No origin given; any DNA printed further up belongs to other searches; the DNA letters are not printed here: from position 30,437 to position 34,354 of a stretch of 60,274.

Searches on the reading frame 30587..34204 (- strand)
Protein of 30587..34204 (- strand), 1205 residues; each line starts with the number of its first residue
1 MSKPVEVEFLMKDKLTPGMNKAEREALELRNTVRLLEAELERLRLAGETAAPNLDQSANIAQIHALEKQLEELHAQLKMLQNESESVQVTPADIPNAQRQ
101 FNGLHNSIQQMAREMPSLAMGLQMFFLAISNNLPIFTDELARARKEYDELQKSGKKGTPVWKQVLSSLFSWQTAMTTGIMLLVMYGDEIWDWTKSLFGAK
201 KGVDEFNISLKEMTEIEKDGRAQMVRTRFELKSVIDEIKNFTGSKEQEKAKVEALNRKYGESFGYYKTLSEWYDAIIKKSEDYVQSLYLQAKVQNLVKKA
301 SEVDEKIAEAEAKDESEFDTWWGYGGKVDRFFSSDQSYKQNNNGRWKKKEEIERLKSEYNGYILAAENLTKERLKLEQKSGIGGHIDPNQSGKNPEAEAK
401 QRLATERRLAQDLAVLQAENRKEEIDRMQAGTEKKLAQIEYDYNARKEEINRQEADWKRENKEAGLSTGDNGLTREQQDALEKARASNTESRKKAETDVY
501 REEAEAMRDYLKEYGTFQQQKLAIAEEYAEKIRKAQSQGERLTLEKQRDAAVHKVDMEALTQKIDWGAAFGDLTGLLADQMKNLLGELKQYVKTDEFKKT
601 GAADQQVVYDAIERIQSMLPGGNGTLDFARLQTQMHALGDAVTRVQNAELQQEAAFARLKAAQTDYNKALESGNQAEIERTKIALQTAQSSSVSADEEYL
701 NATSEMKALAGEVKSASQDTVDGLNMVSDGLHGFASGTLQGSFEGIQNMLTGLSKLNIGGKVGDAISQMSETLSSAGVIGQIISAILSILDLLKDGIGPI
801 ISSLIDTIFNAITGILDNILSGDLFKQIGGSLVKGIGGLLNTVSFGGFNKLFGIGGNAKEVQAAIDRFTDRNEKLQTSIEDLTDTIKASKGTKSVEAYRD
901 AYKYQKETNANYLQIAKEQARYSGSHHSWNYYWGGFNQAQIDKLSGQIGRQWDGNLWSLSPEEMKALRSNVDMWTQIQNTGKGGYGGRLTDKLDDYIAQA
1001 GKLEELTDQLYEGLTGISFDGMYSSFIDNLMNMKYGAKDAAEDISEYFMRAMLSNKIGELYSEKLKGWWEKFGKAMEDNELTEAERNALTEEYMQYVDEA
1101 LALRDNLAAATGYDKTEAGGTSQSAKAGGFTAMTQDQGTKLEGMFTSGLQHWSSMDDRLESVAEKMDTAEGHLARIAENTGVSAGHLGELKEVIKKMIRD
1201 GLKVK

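Call 29: search_protein_families(library=pfam, proteins=[window:30587-34204:-], max_evalue=0.001)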
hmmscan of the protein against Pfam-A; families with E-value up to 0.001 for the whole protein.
window:30587-34204:- (1205 aa): 0 families

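Call 88: search_protein_families(library=phrogs, proteins=[window:30587-34204:-], max_evalue=0.00001)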
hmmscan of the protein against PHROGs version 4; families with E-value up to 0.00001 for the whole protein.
window:30587-34204:- (1205 aa): 4 families
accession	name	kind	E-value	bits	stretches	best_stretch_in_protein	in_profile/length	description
phrog_14295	-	unknown function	2.7e-260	868.1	2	367-1205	567-1439/1439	-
phrog_9959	-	tail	3e-52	178.6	1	244-1204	744-1707/1708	tail length tape measure protein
phrog_14476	-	head and packaging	3e-29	102.6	1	69-270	208-403/1103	virion structural protein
phrog_21917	-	unknown function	1.3e-08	34.1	1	476-1195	815-1380/1395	-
